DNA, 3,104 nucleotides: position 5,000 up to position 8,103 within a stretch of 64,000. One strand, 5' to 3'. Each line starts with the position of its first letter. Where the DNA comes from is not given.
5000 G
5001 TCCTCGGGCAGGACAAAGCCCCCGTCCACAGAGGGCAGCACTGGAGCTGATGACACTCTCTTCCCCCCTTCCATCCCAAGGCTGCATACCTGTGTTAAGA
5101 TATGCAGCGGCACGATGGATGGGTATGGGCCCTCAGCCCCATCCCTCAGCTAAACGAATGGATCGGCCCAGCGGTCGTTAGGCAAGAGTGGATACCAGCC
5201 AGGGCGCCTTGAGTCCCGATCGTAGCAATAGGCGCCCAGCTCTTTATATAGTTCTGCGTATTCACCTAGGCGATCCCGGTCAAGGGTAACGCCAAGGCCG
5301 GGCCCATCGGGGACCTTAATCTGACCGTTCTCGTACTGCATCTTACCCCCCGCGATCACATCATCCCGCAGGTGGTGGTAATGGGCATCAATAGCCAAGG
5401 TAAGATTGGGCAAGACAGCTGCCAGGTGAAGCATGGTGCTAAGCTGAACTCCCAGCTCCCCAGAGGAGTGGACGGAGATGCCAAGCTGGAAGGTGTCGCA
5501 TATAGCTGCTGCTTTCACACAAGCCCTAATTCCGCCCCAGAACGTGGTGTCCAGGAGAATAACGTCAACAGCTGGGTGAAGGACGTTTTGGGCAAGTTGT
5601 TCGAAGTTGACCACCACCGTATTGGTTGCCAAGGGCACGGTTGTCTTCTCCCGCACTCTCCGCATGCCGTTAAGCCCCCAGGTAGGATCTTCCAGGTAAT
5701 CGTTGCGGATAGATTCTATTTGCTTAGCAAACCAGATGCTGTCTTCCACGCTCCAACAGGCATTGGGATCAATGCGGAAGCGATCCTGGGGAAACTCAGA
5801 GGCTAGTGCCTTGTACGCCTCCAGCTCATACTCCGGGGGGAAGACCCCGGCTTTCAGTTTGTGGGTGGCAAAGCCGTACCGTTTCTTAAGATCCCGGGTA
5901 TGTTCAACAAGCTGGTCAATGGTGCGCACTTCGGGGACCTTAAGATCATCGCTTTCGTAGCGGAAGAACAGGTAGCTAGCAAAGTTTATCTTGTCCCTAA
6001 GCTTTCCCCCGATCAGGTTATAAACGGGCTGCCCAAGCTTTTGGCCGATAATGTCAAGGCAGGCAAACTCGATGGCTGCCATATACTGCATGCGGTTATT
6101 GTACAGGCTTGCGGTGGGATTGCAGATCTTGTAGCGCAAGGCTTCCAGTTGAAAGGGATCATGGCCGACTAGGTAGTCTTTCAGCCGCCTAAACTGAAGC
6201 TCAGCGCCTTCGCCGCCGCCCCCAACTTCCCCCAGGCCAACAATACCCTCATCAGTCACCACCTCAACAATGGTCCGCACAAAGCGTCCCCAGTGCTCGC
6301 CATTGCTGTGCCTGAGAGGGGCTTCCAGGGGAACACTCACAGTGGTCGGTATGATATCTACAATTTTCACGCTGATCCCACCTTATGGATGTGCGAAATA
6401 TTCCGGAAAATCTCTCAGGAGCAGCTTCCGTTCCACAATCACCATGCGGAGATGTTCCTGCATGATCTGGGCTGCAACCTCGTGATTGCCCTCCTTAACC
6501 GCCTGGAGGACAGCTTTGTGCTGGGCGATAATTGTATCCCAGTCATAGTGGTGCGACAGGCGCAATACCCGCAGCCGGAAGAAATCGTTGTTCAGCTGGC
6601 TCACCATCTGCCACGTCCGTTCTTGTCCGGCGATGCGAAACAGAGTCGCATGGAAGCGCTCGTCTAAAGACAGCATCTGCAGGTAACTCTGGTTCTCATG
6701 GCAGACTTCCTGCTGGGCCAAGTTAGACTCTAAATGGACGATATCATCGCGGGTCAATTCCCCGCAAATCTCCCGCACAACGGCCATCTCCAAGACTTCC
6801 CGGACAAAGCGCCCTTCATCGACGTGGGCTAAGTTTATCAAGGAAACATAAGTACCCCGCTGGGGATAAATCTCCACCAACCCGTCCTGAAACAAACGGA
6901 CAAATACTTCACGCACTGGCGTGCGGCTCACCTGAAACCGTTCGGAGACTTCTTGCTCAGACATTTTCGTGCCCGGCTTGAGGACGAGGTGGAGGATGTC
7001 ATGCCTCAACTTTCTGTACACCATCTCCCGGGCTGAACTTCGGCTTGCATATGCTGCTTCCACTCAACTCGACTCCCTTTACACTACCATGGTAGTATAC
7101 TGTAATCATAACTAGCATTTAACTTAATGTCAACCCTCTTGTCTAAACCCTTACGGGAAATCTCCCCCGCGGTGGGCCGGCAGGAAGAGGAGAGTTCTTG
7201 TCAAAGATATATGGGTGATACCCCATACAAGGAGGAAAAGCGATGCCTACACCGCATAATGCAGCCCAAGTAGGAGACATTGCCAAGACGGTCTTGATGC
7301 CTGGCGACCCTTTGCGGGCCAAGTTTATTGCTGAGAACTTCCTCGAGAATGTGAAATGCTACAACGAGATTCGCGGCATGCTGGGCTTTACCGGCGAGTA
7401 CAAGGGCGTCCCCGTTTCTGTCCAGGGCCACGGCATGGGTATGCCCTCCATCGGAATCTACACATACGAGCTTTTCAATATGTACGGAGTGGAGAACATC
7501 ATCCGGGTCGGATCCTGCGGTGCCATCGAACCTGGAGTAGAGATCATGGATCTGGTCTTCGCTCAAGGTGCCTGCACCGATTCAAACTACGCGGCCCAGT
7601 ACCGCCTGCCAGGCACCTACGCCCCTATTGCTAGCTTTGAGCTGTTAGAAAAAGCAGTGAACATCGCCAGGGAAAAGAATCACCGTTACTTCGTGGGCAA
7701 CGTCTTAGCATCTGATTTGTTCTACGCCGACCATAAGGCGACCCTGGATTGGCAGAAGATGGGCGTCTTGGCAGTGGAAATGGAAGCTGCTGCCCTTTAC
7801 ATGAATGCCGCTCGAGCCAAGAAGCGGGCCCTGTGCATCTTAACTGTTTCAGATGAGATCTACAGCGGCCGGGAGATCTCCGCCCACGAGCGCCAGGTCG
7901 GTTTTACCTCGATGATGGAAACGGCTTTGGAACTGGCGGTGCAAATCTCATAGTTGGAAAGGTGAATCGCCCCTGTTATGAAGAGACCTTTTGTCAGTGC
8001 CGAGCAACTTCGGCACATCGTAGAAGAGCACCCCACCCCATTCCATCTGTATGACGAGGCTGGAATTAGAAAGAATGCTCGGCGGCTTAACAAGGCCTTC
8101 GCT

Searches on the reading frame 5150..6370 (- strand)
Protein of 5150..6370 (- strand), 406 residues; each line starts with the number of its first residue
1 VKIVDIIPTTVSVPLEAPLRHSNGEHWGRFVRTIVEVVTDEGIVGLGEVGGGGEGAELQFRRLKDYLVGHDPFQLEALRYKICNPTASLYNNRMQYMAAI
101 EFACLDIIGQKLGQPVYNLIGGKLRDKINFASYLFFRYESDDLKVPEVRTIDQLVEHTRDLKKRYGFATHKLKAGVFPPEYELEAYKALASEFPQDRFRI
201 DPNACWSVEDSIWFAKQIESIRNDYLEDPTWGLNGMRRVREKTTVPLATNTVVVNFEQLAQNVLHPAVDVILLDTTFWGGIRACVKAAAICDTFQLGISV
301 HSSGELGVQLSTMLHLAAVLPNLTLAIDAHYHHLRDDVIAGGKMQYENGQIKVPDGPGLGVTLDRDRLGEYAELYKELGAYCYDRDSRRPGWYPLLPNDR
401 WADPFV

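Call 58: search_protein_families(library=pfam, proteins=[window:5150-6370:-], max_evalue=0.00001)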
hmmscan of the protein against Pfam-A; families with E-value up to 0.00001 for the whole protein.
window:5150-6370:- (406 aa): 2 families
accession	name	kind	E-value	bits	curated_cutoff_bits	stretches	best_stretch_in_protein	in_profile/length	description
PF13378.12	MR_MLE_C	-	3.6e-53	181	29.4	1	154-366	2-218/219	Enolase C-terminal domain-like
PF02746.21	MR_MLE_N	-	8e-11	42.6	22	1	33-121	29-117/117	Mandelate racemase / muconate lactonizing enzyme, N-terminal domain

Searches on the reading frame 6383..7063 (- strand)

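Call 58: search_protein_families(library=pfam, proteins=[window:6383-7063:-], max_evalue=0.00001)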
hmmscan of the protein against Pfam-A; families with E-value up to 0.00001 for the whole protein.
window:6383-7063:- (226 aa): 2 families
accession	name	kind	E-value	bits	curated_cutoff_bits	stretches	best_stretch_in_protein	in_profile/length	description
PF07729.17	FCD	-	9.8e-23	81.4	24.3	1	87-206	5-124/125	FCD domain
PF00392.27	GntR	-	2.6e-19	69.1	27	1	12-73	2-64/64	Bacterial regulatory proteins, gntR family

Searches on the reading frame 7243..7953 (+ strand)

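Call 58: search_protein_families(library=pfam, proteins=[window:7243-7953:+], max_evalue=0.00001)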
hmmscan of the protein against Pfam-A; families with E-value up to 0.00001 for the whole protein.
window:7243-7953:+ (236 aa): 1 family
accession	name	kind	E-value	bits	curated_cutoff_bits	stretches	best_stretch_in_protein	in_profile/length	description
PF01048.26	PNP_UDP_1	-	2.4e-42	145.4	25.1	1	16-212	2-206/233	Phosphorylase superfamily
